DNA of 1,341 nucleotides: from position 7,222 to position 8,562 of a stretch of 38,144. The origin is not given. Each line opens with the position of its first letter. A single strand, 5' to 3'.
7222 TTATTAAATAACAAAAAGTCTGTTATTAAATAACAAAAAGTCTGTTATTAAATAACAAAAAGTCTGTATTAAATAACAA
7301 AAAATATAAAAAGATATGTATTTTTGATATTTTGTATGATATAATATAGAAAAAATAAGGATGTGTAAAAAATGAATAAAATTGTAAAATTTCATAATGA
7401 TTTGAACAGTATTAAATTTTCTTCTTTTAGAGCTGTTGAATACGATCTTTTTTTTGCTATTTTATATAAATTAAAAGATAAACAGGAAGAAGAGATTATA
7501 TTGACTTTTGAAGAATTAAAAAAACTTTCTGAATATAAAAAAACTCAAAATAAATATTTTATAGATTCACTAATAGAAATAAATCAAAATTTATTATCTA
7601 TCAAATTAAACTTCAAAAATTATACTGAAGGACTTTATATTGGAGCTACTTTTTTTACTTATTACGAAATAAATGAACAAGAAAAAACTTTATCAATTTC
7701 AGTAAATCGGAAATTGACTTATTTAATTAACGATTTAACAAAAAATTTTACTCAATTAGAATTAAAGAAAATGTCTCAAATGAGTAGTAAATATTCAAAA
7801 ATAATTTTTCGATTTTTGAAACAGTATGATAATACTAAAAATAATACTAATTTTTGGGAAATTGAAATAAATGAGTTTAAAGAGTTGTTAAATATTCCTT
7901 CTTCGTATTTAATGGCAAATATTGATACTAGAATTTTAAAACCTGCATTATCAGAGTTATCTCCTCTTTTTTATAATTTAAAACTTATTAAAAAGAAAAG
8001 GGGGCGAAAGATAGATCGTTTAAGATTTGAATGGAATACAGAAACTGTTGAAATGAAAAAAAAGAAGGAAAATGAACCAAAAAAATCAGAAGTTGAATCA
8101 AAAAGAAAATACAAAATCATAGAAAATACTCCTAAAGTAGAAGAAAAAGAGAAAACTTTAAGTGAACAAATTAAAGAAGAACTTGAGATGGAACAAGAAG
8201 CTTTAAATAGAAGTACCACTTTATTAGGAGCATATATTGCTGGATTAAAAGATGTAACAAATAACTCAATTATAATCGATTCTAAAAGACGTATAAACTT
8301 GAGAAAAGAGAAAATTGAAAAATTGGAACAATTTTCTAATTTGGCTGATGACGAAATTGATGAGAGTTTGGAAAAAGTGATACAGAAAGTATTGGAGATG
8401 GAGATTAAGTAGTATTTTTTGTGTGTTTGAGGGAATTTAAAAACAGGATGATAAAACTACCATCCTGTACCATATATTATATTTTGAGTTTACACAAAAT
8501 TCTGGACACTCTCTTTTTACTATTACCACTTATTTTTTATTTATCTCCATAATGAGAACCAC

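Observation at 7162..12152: Two complete Rep_3 replication modules with unrelated iterons plus a third truncated rep copy: a cointegrate or multi-replicon plasmid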

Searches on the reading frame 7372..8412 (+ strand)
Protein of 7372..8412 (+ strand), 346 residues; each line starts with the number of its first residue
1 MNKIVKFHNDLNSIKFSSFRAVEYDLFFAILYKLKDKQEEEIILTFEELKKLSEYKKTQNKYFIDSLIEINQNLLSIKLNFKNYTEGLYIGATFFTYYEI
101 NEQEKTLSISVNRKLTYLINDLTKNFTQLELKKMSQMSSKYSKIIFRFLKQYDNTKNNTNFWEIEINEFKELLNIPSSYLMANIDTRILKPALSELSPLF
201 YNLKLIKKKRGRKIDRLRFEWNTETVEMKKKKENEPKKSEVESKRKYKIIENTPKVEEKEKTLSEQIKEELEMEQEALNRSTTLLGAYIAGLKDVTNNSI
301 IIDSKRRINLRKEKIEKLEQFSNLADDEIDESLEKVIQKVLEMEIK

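Call 9: search_protein_families(library=pfam, proteins=[window:7372-8412:+], max_evalue=0.01)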
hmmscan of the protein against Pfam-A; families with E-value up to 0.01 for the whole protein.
window:7372-8412:+ (346 aa): 2 families
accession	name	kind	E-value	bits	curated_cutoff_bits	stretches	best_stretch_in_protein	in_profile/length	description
PF01051.27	Rep3_N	-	9.4e-22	78.3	22.4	1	4-150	1-141/141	Initiator Replication protein, WH1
PF21205.3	Rep3_C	-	7.6e-14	52.1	21.1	1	165-221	1-59/59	Initiator Rep protein, WH2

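Call 15: search_dna_similar(query=window:7372-8412:+, collection=plasmids, mode=protein, max_rows=30)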
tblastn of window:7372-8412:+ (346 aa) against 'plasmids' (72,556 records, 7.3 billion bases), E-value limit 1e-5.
Records with a match: 2121; places in all: 2344; records where one place covers at least 80% of the query: 1.
Best place of each record, by identity: <60% 2121.
By first word of the organism name: Enterococcus 878; Staphylococcus 605; Lactiplantibacillus 132; Helicobacter 98; Campylobacter 80; Ligilactobacillus 35; Bifidobacterium 31; Latilactobacillus 30; Levilactobacillus 29; Pediococcus 28; and 37 more.
By predicted mobility (MOB-suite, as given by PLSDB): mobilizable 1236; non-mobilizable 838; conjugative 47.
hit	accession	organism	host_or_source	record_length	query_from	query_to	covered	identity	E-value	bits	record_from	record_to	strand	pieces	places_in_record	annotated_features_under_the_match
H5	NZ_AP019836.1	Leptotrichia wadei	-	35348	2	342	99%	31.7%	2e-28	123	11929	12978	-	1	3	replication initiation protein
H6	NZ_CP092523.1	Cetobacterium somerae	Danio rerio,tissue sample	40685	3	224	64%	37.8%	2e-27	120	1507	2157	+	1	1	replication initiation protein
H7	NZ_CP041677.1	Limosilactobacillus reuteri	Peromyscus leucopus,Wholel organism ...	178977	2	225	65%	37.1%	4e-25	114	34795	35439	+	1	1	replication initiation protein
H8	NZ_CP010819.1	Carnobacterium sp. CP1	seawater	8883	1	200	58%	41.5%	6e-29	125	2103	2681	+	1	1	replication initiation protein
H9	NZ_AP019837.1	Leptotrichia wadei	-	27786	1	202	58%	40.6%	6e-31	130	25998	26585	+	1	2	replication initiation protein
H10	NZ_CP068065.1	Staphylococcus equorum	-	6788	5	200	57%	41.4%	4e-25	113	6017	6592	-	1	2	RepB family plasmid replication initiator protein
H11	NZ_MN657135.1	Carnobacterium sp.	-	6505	5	200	57%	41.3%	1e-32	135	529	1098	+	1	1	replication initiation protein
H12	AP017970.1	Fusobacterium varium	Homo sapiens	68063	1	222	64%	36.5%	5e-25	113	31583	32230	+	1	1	plasmid replication initiation protein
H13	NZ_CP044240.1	Lacticaseibacillus paracasei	Pickle,fermented vegetable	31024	2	200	58%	40.5%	2e-25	114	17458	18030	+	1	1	replication initiation protein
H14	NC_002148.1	Erysipelothrix rhusiopathiae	-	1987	1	200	58%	40.2%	2e-30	128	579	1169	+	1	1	replication initiation protein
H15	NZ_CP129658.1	Lactiplantibacillus pentosus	cell culture,Dairy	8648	2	200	58%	40.0%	7e-25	112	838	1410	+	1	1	replication initiation protein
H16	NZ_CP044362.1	Lacticaseibacillus paracasei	single strain,Tibetan traditional dairy ...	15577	2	200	58%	40.0%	8e-25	112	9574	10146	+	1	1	replication initiation protein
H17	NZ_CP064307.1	Lacticaseibacillus paracasei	single cell,kimchi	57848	2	200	58%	40.0%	9e-25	112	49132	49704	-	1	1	replication initiation protein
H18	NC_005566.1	Staphylococcus epidermidis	-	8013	5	202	57%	40.0%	3e-25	114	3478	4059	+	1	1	RepB family plasmid replication initiator protein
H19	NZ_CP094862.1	Staphylococcus epidermidis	Homo sapiens,pertoneal cavity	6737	5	202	57%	40.0%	3e-25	114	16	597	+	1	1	RepB family plasmid replication initiator protein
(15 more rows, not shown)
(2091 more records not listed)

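Call 24: find_encoding_contigs(protein=window:7372-8412:+, flank=10000, max_places=10)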
Protein window:7372-8412:+ (346 aa): 7 contigs read that carry it; 7 places shown.
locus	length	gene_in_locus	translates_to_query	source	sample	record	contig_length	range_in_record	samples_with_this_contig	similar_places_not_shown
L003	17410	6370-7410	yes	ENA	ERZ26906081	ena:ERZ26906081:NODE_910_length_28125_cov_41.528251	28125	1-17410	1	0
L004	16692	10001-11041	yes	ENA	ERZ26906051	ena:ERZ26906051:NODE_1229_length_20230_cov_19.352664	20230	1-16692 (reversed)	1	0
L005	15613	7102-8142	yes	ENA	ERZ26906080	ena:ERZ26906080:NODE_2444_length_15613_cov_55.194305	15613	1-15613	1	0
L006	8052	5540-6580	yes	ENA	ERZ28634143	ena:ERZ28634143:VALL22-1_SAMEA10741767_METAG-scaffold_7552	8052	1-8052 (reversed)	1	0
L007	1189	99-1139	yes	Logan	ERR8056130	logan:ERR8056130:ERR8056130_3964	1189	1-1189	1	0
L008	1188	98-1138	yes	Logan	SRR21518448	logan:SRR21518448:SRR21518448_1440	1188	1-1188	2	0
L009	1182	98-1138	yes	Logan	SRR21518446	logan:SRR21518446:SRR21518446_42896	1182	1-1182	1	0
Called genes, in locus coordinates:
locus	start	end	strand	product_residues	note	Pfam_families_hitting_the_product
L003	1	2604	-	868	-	?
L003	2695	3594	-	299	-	PF05860:TPS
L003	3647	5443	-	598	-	PF08479:POTRA_2, PF17287:POTRA_3, PF03865:ShlB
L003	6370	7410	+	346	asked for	PF01051:Rep3_N, PF21205:Rep3_C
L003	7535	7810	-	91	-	PF06769:YoeB_toxin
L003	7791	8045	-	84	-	PF04221:RelB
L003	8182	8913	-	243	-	-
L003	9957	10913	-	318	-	PF01051:Rep3_N, PF21205:Rep3_C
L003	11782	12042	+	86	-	PF04221:RelB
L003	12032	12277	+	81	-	PF15738:YafQ_toxin, PF05016:ParE_toxin (weak)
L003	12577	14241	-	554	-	PF09820:AAA-ATPase_like, PF08011:PDDEXK_9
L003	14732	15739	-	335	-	PF00356:LacI, PF00532:Peripla_BP_1, PF13407:Peripla_BP_4, PF13377:Peripla_BP_3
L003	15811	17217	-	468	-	PF00232:Glyco_hydro_1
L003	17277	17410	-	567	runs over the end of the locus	PF02378:PTS_EIIC, PF02302:PTS_IIB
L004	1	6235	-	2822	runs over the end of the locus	PF13332:Fil_haemagg_2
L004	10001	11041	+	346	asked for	PF01051:Rep3_N, PF21205:Rep3_C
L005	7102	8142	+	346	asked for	PF01051:Rep3_N, PF21205:Rep3_C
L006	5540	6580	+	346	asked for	PF01051:Rep3_N, PF21205:Rep3_C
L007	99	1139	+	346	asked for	PF01051:Rep3_N, PF21205:Rep3_C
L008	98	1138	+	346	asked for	PF01051:Rep3_N, PF21205:Rep3_C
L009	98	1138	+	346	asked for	PF01051:Rep3_N, PF21205:Rep3_C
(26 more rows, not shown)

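Call 32: find_related_loci(query=window:7372-8412:+, collection=genome_contigs, flank=10000)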
Query window:7372-8412:+ (346 aa) in genome_contigs; peptide patterns used: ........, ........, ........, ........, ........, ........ (x = any residue, [..] = any of these).
600 stretches matched a pattern (row limit reached: there are more); 3 encode a relative of the query (tblastn E <= 1e-3); 3 distinct loci.
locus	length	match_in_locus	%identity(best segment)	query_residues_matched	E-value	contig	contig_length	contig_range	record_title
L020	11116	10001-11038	97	1-346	0e+0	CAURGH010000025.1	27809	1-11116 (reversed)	MAG TPA_asm: uncultured Leptotrichia sp. isolate ERR9969080_bin.1_MetaWRAP_v1.3_MAG genome assembly, contig: ERZ21616123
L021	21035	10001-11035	58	1-346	1e-108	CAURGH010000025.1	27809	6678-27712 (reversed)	MAG TPA_asm: uncultured Leptotrichia sp. isolate ERR9969080_bin.1_MetaWRAP_v1.3_MAG genome assembly, contig: ERZ21616123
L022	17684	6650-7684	58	1-346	1e-108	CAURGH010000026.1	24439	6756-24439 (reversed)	MAG TPA_asm: uncultured Leptotrichia sp. isolate ERR9969080_bin.1_MetaWRAP_v1.3_MAG genome assembly, contig: ERZ21616123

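Call 56: search_protein_families(library=ncbifam, proteins=[window:7372-8412:+], max_evalue=0.001)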
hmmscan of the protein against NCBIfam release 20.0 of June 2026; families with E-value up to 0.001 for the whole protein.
window:7372-8412:+ (346 aa): 2 families
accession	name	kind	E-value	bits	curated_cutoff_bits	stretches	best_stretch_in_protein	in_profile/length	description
NF038290.1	repM_Acin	exception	4.8e-10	39.2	250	1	98-243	100-245/304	replication initiation protein RepM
NF010305.0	PRK13742.1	equivalog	1.6e-08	34.2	342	1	107-225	127-246/251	replication initiation protein RepE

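Call 59: search_solved_structures(query=window:7372-8412:+, max_evalue=0.01)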
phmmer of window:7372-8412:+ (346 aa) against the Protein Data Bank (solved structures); distinct sequences matched with E-value up to 0.01: 5.
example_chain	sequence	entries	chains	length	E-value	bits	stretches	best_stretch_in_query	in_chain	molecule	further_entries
1rep_C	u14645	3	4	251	0.0012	21.6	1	107-222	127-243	PROTEIN (REPLICATION INITIATION PROTEIN) | Replication initiation protein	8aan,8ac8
2z9o_A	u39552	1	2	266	0.0013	21.5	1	107-222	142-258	Replication initiation protein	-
36ow_C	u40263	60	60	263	0.0013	21.5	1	107-222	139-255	Replication initiation protein | RepB family plasmid replication initiator protein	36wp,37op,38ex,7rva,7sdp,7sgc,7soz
7uxy_C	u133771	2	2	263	0.0015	21.3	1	107-222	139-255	Replication initiation protein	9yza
36nq_C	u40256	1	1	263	0.0024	20.6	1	108-222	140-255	Replication initiation protein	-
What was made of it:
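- On Rep_3 iteron-type theta replicon (rep1 module): There is also a weak match to F RepE structures (call 59).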
